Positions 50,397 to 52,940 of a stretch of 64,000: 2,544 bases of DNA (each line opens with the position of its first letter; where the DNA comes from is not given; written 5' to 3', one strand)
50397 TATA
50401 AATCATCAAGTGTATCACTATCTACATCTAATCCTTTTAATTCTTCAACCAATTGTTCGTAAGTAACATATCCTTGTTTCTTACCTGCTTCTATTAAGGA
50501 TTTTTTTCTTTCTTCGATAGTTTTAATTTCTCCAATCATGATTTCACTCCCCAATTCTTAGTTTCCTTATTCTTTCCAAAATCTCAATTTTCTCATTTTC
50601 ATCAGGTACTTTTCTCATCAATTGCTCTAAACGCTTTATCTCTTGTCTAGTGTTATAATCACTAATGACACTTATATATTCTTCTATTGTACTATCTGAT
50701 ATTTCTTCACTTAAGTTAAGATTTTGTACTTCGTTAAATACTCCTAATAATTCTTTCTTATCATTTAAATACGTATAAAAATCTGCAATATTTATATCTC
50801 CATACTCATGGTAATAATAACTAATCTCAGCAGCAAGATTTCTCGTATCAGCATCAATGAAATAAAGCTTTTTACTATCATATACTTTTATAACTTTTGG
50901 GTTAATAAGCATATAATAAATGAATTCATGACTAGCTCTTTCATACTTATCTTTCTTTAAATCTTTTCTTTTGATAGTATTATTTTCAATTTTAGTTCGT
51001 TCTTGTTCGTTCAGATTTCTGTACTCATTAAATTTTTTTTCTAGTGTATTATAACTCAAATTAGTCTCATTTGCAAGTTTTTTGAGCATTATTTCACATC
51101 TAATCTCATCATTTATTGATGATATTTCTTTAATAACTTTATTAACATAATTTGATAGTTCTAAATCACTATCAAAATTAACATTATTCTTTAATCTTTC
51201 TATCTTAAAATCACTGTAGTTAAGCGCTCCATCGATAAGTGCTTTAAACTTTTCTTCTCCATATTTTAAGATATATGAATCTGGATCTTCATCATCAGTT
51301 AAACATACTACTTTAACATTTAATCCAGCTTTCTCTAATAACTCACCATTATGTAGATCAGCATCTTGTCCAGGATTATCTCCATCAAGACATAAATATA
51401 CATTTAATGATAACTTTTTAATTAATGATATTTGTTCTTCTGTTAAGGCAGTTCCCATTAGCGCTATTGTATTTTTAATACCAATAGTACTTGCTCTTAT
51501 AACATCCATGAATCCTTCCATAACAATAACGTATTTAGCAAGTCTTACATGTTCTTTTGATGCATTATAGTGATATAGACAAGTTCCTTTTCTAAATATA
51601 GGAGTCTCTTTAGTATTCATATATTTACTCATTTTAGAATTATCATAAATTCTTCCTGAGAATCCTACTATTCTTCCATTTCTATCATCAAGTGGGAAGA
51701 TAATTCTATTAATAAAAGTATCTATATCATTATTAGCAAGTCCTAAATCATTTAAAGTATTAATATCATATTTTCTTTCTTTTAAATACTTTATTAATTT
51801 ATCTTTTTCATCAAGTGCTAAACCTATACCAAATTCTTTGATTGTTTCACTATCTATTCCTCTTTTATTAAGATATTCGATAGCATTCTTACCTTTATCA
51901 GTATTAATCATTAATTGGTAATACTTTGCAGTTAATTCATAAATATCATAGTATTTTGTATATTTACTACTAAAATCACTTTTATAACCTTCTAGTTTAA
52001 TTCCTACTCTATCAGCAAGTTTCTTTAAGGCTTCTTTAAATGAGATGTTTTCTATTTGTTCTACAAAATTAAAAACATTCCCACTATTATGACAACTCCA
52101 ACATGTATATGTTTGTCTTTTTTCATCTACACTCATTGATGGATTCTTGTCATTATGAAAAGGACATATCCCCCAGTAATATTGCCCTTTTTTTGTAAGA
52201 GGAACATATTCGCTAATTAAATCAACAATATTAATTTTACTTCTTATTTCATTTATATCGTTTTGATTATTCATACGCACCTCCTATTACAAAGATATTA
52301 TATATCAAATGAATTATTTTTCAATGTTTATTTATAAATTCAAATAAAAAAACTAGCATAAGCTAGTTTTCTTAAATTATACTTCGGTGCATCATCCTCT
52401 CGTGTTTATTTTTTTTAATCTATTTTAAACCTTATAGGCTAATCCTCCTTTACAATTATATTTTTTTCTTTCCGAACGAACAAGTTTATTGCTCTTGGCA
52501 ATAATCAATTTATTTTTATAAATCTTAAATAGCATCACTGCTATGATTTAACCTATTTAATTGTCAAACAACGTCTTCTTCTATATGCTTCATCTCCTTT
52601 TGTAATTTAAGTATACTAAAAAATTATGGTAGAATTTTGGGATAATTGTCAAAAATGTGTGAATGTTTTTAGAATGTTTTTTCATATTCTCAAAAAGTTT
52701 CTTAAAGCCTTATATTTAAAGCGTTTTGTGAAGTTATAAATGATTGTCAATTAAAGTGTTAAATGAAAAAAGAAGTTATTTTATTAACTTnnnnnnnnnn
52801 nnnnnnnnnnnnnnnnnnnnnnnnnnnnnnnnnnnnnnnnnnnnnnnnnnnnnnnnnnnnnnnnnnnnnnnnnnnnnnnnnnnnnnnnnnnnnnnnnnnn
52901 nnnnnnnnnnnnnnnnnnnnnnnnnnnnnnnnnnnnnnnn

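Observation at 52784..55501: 905-aa sigma-70 paralogue: housekeeping-type core plus a novel N-domain and a C-terminal array of extra sigma-4-like HTH modules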

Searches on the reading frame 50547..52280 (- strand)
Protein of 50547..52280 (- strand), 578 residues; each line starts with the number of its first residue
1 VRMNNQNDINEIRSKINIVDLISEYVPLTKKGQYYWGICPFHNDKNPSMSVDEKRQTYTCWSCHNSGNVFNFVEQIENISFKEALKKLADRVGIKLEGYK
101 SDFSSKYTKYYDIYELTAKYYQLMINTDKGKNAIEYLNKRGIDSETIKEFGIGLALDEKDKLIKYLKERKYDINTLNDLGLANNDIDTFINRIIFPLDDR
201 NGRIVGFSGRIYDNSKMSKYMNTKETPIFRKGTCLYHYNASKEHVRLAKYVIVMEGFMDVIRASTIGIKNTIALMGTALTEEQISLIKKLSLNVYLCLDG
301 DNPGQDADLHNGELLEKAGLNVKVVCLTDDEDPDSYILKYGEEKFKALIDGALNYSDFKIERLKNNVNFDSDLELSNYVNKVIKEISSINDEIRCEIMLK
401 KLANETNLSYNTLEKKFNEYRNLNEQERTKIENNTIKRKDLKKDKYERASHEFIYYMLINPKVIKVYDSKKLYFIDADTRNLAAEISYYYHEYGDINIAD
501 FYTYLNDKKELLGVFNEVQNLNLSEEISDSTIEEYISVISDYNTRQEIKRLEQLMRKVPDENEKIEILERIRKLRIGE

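Call 10: find_related_loci(query=window:50547-52280:-, collection=genome_contigs, flank=10000)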
Query window:50547-52280:- (578 aa) in genome_contigs; peptide patterns used: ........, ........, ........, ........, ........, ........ (x = any residue, [..] = any of these).
51 stretches matched a pattern; 15 encode a relative of the query (tblastn E <= 1e-3); 14 distinct loci.
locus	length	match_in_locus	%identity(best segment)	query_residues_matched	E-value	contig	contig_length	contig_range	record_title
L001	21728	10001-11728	84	3-578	0e+0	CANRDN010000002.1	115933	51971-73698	MAG: uncultured Bacilli bacterium isolate Lapin-026__bin19 genome assembly, contig: Lapin-026__NODE_126_length_115933_co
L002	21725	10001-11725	82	3-578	0e+0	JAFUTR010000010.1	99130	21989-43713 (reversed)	MAG: Bacilli bacterium isolate RGIG4816 Roe_deer_Reticulum.Co__c207996, whole genome shotgun sequence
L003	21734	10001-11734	97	1-578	0e+0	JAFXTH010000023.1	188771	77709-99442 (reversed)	MAG: Bacilli bacterium isolate RGIG6726 Sheep_Rumen-2__c1557089, whole genome shotgun sequence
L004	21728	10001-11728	79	3-578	0e+0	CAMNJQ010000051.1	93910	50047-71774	MAG: uncultured Clostridium sp. isolate SRR873599_bin.28_metaWRAP_v1.3_MAG genome assembly, contig: ERZ1756080.1313988,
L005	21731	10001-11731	77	2-578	0e+0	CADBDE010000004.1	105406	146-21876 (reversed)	MAG: uncultured Erysipelotrichaceae bacterium isolate RUG13868 genome assembly, contig: RUG13868_asm_4, whole genome sho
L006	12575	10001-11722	83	5-578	0e+0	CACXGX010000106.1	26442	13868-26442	MAG: uncultured Erysipelotrichaceae bacterium isolate RUG11250 genome assembly, contig: RUG11250_asm_106, whole genome s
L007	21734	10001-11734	81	1-578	0e+0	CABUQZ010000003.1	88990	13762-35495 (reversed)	MAG TPA_asm: uncultured Clostridium sp. isolate MGYG-HGUT-04303 genome assembly, contig: GUT_GENOME265610_3, whole genom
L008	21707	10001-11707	63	3-578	0e+0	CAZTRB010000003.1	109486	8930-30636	MAG TPA_asm: uncultured Muribaculaceae bacterium isolate binchicken_co45_761 genome assembly, contig: NODE_125_length_10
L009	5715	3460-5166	53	9-577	0e+0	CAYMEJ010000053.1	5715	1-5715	MAG TPA_asm: uncultured Muribaculaceae bacterium isolate SRP192927_co4_606 genome assembly, contig: NODE_39205_length_57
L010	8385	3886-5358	40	8-504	1e-109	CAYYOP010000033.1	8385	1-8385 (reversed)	MAG TPA_asm: uncultured Muribaculaceae bacterium isolate SRP294416_co2_107 genome assembly, contig: NODE_13691_length_83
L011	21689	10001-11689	34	9-552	1e-97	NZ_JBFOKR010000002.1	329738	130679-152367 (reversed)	Fredinandcohnia sp. 179-A 10B2 NHS NODE_2_length_329738_cov_228.966572, whole genome shotgun sequence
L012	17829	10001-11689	35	9-552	3e-94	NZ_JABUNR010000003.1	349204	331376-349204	Mesobacillus harenae strain Y40 Y40_3, whole genome shotgun sequence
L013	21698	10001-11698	35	9-552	6e-100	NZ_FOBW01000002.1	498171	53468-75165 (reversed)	Mesobacillus persicus strain B48,IBRC-M 10115,DSM 25386,CECT 8001, whole genome shotgun sequence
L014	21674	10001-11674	32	9-539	8e-83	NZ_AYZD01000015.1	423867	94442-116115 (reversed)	Liquorilactobacillus aquaticus DSM 21051 NODE_20, whole genome shotgun sequence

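Call 15: search_protein_families(library=pfam, proteins=[L003:4549-6741:+, L003:6766-9615:+, L004:7498-9630:+, L005:7708-9714:+, L006:7114-9546:+, L007:17791-19839:+, L007:19861-20784:+, L007:20834-21733:+], max_evalue=1)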
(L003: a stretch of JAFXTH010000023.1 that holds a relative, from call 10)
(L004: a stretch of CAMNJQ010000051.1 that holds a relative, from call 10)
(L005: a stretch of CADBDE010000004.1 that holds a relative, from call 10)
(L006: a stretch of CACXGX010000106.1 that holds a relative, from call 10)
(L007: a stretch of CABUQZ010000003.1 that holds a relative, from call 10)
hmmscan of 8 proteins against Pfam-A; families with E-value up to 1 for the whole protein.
L003:4549-6741:+ (730 aa): 11 families
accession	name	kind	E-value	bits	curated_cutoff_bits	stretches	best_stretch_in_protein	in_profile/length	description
PF04542.20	Sigma70_r2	-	3.1e-19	69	24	1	246-317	1-70/71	Sigma-70 region 2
PF04545.22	Sigma70_r4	-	4.6e-15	55.3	24.1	1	427-477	5-50/50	Sigma-70, region 4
PF04539.22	Sigma70_r3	-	1.5e-11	44.6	25.3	1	327-404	1-72/78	Sigma-70 region 3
PF00140.25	Sigma70_r1_2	-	1.4e-06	28.6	22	1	208-241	1-34/34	Sigma-70 factor, region 1.2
PF24409.1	wHTH-PRTase_assc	-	0.012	16.1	27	0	640-667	10-37/83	wHTH-PRTase associated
PF04967.18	HTH_10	-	0.047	13.9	23.1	0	637-667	19-49/53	HTH DNA binding domain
PF23099.1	UTP20_C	-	0.087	12.5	27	1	42-115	22-90/308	Small subunit processome component 20 homolog, C-terminal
PF05965.19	FYRC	-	0.11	13.2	21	0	649-667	54-72/84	F/Y rich C-terminus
PF00392.27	GntR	-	0.14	12.2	27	0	643-667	26-50/64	Bacterial regulatory proteins, gntR family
PF08281.18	Sigma70_r4_2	-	0.16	12.1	25.7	0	643-664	28-49/54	Sigma-70, region 4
PF05130.17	FlgN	-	0.18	12.7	30.5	0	326-403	10-89/147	FlgN protein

L003:6766-9615:+ (949 aa): 10 families
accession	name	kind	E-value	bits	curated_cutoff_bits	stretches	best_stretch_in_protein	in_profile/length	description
PF04542.20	Sigma70_r2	-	3e-19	69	24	1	237-300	1-64/71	Sigma-70 region 2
PF04545.22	Sigma70_r4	-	3e-18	65.5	24.1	2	411-461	4-50/50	Sigma-70, region 4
PF04539.22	Sigma70_r3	-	5.7e-12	46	25.3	1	327-387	12-70/78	Sigma-70 region 3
PF00140.25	Sigma70_r1_2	-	8.5e-07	29.3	22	1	207-232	9-34/34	Sigma-70 factor, region 1.2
PF13730.12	HTH_36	-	0.0013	18.9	25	0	536-560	19-44/55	Helix-turn-helix domain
PF18780.6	HNH_repeat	-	0.0032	18.2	26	1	324-356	9-41/54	Homing endonuclease associated repeat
PF13518.12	HTH_28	-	0.023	15.2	25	0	543-560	14-31/52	Helix-turn-helix domain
PF05225.22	HTH_psq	-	0.1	12.8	20.4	0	264-279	13-28/45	helix-turn-helix, Psq domain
PF12728.13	HTH_17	-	0.12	13.1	27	0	545-560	5-20/51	Helix-turn-helix domain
PF18949.5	DUF5693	-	0.2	10.5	29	1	425-518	85-171/609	Family of unknown function (DUF5693)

L004:7498-9630:+ (710 aa): 7 families
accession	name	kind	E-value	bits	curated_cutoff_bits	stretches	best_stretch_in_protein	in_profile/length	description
PF04542.20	Sigma70_r2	-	9.3e-17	61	24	1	94-157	2-65/71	Sigma-70 region 2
PF04545.22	Sigma70_r4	-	3.7e-15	55.6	24.1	2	277-316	11-46/50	Sigma-70, region 4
PF00140.25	Sigma70_r1_2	-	4.7e-10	39.7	22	1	57-87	3-33/34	Sigma-70 factor, region 1.2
PF04539.22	Sigma70_r3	-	6.7e-10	39.4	25.3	1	172-226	1-55/78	Sigma-70 region 3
PF24655.1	DUF7645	-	0.00055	20.3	27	0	193-213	30-50/62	Domain of unknown function (DUF7645)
PF14851.11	FAM176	-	0.011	16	31.5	1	24-98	67-139/152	FAM176 family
PF10985.13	DUF2805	-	0.11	13.3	22.5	0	288-316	9-37/71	Protein of unknown function (DUF2805)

L005:7708-9714:+ (668 aa): 8 families
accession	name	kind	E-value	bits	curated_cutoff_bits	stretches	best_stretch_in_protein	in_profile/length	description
PF04542.20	Sigma70_r2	-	9.2e-18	64.2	24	1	147-215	1-69/71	Sigma-70 region 2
PF04545.22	Sigma70_r4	-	1.6e-16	60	24.1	1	319-368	4-49/50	Sigma-70, region 4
PF04539.22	Sigma70_r3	-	2.8e-11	43.8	25.3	1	226-297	1-71/78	Sigma-70 region 3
PF02789.23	Peptidase_M17_N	-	0.021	15.2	23.4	1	302-390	16-103/129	Cytosol aminopeptidase family, N-terminal domain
PF23229.2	DUF7067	-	0.06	13.6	27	1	223-256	24-54/56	Alpha-glucan water dikinase, DUF7067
PF13518.12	HTH_28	-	0.13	12.9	25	0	235-261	2-28/52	Helix-turn-helix domain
PF06103.16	DUF948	-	0.23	12.1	37.2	0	543-587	19-63/89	Bacterial protein of unknown function (DUF948)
PF10272.14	Tmpp129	-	0.28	11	27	1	440-599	70-231/349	Putative transmembrane protein precursor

L006:7114-9546:+ (810 aa): 9 families
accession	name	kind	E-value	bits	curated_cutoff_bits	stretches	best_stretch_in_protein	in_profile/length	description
PF04539.22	Sigma70_r3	-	2.7e-17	63.1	25.3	1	319-390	2-71/78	Sigma-70 region 3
PF04542.20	Sigma70_r2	-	3.3e-16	59.3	24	1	236-303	1-65/71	Sigma-70 region 2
PF04545.22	Sigma70_r4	-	1.1e-12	47.7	24.1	1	435-463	21-49/50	Sigma-70, region 4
PF00140.25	Sigma70_r1_2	-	0.00044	20.6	22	1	200-231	3-34/34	Sigma-70 factor, region 1.2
PF13730.12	HTH_36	-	0.0035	17.6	25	0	524-549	20-48/55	Helix-turn-helix domain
PF01381.28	HTH_3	-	0.0043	17.5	23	0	524-551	7-34/55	Helix-turn-helix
PF10668.15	Phage_terminase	-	0.054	13.6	22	0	424-454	12-42/67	Phage terminase small subunit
PF08281.18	Sigma70_r4_2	-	0.22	11.6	25.7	0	754-775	26-47/54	Sigma-70, region 4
PF04967.18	HTH_10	-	0.9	9.8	23.1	0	423-453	11-42/53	HTH DNA binding domain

L007:17791-19839:+ (682 aa): 5 families
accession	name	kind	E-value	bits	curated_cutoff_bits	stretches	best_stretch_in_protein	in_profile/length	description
PF04542.20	Sigma70_r2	-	9.1e-23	80.3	24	1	132-201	1-70/71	Sigma-70 region 2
PF04539.22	Sigma70_r3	-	1.1e-17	64.3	25.3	1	211-286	1-77/78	Sigma-70 region 3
PF04545.22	Sigma70_r4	-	1.5e-14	53.7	24.1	1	304-353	4-49/50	Sigma-70, region 4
PF00140.25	Sigma70_r1_2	-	1.4e-09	38.1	22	1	94-127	1-34/34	Sigma-70 factor, region 1.2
PF22544.2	HYDIN_VesB_CFA65-like_Ig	-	0.035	14.8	25.5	0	539-574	45-78/100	HYDIN/CFA65/VesB-like, Ig-like domain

L007:19861-20784:+ (307 aa): 4 families
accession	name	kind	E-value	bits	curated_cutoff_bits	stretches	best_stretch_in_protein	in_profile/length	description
PF04545.22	Sigma70_r4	-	3.1e-08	33.4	24.1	2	24-43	2-21/50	Sigma-70, region 4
PF17755.6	UvrA_DNA-bind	-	0.00049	20.8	23.2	1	94-166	36-108/110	UvrA DNA-binding domain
PF08281.18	Sigma70_r4_2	-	0.0057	16.7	25.7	0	100-125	2-27/54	Sigma-70, region 4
PF12473.13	DUF3694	-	0.016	15.8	27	1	141-214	19-93/149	Kinesin protein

L007:20834-21733:+ (300 aa): 8 families
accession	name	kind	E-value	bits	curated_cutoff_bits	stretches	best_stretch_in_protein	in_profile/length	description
PF04545.22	Sigma70_r4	-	1.4e-06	28.2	24.1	1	24-49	2-18/50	Sigma-70, region 4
PF08281.18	Sigma70_r4_2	-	5e-05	23.3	25.7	0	18-43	2-27/54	Sigma-70, region 4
PF03448.22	MgtE_N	-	0.0091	17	25.9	1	8-37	66-95/102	MgtE intracellular N domain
PF25570.1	TPR_DENND3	-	0.016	15.6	27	0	15-38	81-104/115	DENND3-like, TPR repeats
PF21538.2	Med15_M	-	0.02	15.5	24.2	1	206-263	28-84/110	ARC105/Med15 mediator subunit central domain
PF20184.3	DUF6547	-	0.061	14.1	27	0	78-110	30-62/117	Family of unknown function (DUF6547)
PF05003.17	DUF668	-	0.067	14.1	24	0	89-138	18-67/89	Protein of unknown function (DUF668)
PF25605.1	Phage_80a_gp11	-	0.17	12.6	27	0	83-114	12-42/76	Phage 80a gp11 protein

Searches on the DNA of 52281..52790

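Call 75: search_rna_families(source=window, start=52281, end=52790, threshold=evalue, max_evalue=1)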
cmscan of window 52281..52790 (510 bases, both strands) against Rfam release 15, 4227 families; matches with E-value up to 1: 0.
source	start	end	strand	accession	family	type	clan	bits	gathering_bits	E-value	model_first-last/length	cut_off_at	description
